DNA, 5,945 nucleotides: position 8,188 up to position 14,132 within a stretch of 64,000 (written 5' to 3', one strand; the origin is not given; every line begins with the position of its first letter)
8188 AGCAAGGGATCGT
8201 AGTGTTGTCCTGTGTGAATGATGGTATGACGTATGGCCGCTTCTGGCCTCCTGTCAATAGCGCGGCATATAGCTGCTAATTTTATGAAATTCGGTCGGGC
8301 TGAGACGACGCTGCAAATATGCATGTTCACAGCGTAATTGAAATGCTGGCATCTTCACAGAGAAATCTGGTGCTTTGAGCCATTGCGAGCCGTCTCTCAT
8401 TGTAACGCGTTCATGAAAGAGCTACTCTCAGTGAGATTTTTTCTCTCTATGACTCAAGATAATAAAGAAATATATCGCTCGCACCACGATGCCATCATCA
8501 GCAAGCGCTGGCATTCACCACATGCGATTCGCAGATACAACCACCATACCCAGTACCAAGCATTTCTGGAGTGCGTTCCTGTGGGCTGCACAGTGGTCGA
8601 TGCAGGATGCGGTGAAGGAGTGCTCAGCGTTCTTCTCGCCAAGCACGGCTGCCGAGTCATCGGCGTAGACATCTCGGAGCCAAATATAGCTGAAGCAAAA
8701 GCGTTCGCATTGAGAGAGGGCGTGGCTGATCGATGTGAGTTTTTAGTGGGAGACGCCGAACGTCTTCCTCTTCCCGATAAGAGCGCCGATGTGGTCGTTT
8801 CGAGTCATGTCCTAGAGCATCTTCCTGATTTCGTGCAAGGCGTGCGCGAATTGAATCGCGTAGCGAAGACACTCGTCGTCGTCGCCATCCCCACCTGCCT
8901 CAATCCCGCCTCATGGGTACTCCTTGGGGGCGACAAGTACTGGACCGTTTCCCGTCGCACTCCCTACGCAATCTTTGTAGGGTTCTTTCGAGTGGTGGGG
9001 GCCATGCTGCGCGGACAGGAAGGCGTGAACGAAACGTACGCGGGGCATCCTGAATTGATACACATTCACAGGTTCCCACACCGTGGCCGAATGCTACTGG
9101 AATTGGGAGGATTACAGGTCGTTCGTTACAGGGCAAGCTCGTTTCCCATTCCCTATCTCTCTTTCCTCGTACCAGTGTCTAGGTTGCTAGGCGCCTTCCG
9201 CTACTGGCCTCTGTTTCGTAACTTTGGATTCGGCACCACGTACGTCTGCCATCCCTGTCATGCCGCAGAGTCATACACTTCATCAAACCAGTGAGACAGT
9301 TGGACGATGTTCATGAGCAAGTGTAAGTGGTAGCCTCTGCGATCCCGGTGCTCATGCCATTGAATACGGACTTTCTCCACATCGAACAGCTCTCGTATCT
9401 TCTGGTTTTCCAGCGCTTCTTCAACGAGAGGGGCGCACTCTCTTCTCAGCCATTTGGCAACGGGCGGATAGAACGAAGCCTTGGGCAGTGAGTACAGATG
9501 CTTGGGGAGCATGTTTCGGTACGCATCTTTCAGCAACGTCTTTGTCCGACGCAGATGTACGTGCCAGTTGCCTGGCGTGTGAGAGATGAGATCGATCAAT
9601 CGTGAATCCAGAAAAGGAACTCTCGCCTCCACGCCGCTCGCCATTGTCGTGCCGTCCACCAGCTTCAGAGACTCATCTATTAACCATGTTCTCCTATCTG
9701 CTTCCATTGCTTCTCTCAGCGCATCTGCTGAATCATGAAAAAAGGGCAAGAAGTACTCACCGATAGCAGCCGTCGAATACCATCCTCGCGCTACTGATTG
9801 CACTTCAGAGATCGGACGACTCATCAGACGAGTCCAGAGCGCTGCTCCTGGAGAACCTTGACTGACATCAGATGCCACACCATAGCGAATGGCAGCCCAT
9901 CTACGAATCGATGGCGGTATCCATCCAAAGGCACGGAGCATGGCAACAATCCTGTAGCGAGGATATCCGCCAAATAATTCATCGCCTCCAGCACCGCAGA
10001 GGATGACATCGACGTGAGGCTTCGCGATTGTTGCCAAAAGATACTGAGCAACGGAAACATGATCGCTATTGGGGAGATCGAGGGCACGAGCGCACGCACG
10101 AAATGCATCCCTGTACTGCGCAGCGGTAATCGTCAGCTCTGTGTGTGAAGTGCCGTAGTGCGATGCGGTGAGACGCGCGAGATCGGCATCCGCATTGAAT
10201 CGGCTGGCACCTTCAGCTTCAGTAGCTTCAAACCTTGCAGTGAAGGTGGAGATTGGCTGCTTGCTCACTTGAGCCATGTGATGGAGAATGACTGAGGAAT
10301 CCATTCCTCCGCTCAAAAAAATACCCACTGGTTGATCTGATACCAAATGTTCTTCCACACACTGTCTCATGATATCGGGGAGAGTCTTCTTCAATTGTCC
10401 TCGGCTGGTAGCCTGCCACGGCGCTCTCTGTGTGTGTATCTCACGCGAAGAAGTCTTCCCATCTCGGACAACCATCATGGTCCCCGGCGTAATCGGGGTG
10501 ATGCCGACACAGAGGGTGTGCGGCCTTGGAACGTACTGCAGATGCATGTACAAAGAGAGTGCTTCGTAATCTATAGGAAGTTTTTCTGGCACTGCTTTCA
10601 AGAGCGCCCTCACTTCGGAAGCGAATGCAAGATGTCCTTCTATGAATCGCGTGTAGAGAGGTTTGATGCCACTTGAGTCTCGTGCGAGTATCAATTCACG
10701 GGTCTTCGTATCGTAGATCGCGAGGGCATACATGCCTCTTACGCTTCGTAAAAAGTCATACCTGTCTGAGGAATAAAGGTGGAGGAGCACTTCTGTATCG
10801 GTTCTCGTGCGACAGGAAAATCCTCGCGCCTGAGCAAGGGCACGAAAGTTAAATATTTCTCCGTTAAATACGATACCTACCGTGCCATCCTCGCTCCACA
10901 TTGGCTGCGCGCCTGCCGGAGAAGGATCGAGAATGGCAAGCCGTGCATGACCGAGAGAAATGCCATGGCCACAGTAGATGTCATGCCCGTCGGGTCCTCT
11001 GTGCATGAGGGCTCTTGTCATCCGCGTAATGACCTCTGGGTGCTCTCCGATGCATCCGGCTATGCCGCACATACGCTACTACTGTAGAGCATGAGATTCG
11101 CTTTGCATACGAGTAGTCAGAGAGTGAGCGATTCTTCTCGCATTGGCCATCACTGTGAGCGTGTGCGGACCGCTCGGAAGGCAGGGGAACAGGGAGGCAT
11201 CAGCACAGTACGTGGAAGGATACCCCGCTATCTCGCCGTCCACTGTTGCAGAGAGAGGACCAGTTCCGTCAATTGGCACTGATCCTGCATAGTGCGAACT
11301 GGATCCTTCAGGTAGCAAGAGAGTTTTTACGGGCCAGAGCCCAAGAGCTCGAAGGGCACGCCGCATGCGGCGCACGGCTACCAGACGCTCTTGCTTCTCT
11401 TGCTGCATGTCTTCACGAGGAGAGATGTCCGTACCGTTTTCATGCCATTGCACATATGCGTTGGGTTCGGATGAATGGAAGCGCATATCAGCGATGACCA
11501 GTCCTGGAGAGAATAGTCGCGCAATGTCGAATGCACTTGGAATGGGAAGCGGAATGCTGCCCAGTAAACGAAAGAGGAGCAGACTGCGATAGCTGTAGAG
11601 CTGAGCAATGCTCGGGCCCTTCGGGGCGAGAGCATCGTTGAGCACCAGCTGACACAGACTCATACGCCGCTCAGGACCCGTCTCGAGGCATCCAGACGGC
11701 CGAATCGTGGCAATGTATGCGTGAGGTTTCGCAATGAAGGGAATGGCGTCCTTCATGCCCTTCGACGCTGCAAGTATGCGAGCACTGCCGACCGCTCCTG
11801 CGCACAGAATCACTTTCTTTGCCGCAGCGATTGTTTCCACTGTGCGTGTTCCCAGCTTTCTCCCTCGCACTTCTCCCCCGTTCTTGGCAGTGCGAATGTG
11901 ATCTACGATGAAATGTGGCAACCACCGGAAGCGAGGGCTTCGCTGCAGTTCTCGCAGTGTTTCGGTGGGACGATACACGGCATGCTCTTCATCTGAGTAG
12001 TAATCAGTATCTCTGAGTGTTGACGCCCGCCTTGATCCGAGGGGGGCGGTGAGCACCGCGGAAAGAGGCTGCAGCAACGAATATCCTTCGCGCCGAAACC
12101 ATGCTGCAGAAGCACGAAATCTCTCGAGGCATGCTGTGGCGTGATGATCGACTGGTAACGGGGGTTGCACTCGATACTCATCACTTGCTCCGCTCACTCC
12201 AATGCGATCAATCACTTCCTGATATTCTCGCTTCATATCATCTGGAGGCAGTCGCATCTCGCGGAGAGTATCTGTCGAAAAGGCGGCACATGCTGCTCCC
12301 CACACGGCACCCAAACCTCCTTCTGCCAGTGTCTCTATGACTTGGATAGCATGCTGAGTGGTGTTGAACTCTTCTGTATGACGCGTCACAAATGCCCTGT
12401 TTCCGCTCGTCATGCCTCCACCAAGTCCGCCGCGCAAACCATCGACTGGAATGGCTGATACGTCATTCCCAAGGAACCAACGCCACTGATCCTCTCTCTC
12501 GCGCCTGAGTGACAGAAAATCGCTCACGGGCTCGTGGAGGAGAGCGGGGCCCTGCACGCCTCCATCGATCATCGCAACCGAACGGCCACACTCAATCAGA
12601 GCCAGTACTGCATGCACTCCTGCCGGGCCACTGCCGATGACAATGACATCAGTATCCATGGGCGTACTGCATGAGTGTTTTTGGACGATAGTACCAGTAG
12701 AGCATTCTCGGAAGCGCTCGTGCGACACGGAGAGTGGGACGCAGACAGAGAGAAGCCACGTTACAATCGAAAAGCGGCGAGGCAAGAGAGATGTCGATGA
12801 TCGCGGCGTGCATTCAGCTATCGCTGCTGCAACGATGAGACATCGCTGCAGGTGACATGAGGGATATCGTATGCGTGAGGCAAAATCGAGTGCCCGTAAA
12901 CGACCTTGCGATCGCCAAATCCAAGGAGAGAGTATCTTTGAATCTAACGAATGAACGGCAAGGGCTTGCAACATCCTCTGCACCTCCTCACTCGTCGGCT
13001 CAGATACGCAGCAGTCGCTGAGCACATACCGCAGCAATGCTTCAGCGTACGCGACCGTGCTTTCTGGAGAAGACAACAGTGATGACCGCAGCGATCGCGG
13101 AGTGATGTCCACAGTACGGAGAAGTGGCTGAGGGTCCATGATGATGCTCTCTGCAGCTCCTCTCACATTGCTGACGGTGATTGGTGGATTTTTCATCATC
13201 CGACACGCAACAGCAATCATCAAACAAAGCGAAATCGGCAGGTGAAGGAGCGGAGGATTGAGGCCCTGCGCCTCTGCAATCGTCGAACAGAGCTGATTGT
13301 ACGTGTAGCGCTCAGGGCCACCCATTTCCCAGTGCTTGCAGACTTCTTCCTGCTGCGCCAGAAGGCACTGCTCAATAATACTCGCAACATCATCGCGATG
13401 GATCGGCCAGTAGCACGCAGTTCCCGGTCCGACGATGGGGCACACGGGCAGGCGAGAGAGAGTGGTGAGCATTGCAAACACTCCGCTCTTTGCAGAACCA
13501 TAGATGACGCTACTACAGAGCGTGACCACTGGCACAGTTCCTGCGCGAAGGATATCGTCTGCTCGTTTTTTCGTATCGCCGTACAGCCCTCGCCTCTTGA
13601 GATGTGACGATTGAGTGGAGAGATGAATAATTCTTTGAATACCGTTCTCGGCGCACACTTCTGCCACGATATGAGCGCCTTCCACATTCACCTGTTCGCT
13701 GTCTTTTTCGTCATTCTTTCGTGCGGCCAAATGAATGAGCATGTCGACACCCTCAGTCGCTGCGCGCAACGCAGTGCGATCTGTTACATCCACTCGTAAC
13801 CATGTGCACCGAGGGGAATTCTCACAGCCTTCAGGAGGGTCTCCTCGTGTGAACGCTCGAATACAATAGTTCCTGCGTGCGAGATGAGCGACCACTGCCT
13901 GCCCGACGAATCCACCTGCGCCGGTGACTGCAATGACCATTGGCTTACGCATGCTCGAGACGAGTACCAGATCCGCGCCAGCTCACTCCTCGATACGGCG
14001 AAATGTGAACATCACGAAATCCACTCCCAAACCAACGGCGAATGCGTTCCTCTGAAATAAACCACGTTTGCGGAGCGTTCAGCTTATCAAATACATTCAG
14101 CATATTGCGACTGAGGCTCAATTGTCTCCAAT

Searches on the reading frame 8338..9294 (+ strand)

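Call 61: search_protein_families(library=pfam, proteins=[window:8338-9294:+], max_evalue=0.0001)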
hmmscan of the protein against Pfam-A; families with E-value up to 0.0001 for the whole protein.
window:8338-9294:+ (318 aa): 11 families
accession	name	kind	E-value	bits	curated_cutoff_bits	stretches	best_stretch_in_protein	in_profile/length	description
PF08241.18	Methyltransf_11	-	2.8e-24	86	21.2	1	87-177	1-88/95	Methyltransferase domain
PF13649.12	Methyltransf_25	-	2.1e-21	76.8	27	1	86-177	1-94/97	Methyltransferase domain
PF13847.12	Methyltransf_31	-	4.9e-20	72.1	27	1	83-187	4-112/145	Methyltransferase domain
PF08242.18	Methyltransf_12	-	1.4e-14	55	30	1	87-177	1-93/98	Methyltransferase domain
PF13489.12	Methyltransf_23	-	4.2e-13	49.8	27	1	81-186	21-118/164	Methyltransferase domain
PF01209.24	Ubie_methyltran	-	4.5e-11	43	20.1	1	66-178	28-145/233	ubiE/COQ5 methyltransferase family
PF13679.12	Methyltransf_32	-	3.3e-07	30.8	27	1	84-164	27-116/143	Methyltransferase domain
PF07021.18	MetW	-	4.3e-07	30.2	21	1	73-185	4-110/193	Methionine biosynthesis protein MetW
PF06325.19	PrmA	-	4.5e-07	30.1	22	1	81-171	160-248/296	Ribosomal protein L11 methyltransferase (PrmA)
PF05175.20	MTS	-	1.9e-05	24.8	23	1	77-179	24-122/170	Methyltransferase small domain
PF02353.26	CMAS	-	9.7e-05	22.2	27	0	82-162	62-140/273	Mycolic acid cyclopropane synthetase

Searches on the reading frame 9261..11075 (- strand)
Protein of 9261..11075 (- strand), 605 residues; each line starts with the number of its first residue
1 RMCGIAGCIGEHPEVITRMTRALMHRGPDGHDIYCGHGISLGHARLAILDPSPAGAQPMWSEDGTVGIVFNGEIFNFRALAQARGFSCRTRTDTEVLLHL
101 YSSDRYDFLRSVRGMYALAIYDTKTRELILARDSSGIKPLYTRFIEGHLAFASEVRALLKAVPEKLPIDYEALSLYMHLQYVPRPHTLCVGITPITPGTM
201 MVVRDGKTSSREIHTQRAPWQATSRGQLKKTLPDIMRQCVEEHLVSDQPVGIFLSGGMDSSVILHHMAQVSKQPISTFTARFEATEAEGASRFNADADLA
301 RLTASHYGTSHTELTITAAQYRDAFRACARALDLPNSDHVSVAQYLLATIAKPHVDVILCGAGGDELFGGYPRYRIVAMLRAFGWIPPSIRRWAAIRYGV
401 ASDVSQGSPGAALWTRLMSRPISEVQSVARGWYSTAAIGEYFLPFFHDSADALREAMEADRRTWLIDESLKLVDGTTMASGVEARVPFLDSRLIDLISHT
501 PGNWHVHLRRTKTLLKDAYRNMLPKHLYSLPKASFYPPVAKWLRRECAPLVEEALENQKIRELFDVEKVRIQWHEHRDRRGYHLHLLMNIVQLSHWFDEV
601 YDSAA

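Call 61: search_protein_families(library=pfam, proteins=[window:9261-11075:-], max_evalue=0.0001)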
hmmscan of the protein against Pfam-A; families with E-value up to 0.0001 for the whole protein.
window:9261-11075:- (605 aa): 3 families
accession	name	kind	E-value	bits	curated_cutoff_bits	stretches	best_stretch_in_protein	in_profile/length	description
PF00733.27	Asn_synthase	-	6.1e-73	246.9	21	1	234-597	4-353/354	Asparagine synthase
PF13537.11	GATase_7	-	1.3e-34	119.3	25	1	43-159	1-122/123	Glutamine amidotransferase domain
PF13522.11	GATase_6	-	6e-33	114.1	27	1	28-154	1-130/130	Glutamine amidotransferase domain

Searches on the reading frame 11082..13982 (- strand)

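Call 61: search_protein_families(library=pfam, proteins=[window:11082-13982:-], max_evalue=0.0001)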
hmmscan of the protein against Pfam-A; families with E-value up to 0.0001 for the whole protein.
window:11082-13982:- (967 aa): 8 families
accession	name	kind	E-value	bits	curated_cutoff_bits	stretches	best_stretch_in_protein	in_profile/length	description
PF01370.27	Epimerase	-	1e-16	61.5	20.9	1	17-204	1-222/240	NAD dependent epimerase/dehydratase family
PF01073.25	3Beta_HSD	-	4.2e-15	56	22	1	18-124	1-117/280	3-beta hydroxysteroid dehydrogenase/isomerase family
PF13460.12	NAD_binding_10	-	3e-12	47.2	27.2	1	21-161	1-147/184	NAD(P)H-binding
PF04321.23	RmlD_sub_bind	-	3.9e-10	39.7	27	1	15-207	1-197/287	RmlD substrate binding domain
PF05368.20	NmrA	-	8.4e-09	35.9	27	1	16-242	4-237/298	NmrA-like family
PF02719.21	Polysacc_synt_2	-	2.6e-06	27.3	20.2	1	18-146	2-150/293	Polysaccharide biosynthesis protein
PF07993.18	NAD_binding_4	-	9.5e-06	25.4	20.1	0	72-131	82-145/258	Male sterility protein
PF07992.20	Pyr_redox_2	-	8.2e-05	22.6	26.1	0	445-476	2-31/291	Pyridine nucleotide-disulphide oxidoreductase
